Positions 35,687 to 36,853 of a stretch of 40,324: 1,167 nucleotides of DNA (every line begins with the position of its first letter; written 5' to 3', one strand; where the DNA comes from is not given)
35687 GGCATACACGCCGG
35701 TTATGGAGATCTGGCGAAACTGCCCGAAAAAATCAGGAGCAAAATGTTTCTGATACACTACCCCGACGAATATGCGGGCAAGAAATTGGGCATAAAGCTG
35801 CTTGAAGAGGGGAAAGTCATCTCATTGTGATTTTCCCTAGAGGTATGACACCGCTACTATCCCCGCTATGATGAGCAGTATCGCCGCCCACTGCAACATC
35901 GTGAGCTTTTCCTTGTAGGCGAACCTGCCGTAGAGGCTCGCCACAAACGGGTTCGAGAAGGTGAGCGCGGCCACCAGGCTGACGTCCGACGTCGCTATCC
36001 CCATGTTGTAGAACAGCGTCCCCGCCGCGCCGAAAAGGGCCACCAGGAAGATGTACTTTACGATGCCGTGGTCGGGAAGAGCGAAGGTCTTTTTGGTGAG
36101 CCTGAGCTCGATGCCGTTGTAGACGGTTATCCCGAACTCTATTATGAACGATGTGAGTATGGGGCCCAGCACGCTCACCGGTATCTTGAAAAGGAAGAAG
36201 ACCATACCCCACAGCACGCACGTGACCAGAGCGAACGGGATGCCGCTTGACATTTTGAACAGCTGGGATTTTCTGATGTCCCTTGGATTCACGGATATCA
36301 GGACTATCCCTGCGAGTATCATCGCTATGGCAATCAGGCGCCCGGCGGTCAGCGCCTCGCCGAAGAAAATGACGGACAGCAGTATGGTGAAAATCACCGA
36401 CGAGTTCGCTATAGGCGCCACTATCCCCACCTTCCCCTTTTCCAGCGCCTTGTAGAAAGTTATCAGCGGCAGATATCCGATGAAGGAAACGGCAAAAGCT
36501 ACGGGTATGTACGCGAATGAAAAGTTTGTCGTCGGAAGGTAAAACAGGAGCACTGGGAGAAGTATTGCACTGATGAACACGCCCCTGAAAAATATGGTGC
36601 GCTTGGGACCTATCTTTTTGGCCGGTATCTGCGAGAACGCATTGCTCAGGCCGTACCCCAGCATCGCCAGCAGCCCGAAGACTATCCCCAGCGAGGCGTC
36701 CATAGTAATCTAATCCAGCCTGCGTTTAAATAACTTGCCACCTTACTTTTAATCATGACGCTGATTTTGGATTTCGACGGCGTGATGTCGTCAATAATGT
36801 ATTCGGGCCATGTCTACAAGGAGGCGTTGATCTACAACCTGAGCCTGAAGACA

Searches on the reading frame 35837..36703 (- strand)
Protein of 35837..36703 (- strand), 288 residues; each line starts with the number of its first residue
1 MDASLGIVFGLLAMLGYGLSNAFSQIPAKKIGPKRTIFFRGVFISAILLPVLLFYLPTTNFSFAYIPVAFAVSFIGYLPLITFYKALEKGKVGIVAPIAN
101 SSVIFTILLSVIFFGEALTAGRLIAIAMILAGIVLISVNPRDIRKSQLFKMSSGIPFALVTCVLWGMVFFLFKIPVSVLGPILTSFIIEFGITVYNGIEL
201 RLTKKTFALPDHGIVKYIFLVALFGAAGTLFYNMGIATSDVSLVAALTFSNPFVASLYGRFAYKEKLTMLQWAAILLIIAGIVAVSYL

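Call 92: search_protein_families(library=pfam, max_evalue=0.00001, proteins=[window:35837-36703:-])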
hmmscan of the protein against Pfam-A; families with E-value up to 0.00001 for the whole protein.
window:35837-36703:- (288 aa): 3 families
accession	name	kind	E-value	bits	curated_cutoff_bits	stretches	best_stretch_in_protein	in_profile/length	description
PF00892.27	EamA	-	4.1e-31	108.5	28.2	2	5-137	2-134/135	EamA-like transporter family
PF03151.22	TPT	-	5.5e-07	29.7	30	0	183-285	33-135/291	Triose-phosphate Transporter family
PF10639.15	TMEM234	-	4e-06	27.3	30.1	0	78-136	53-112/113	Putative transmembrane family 234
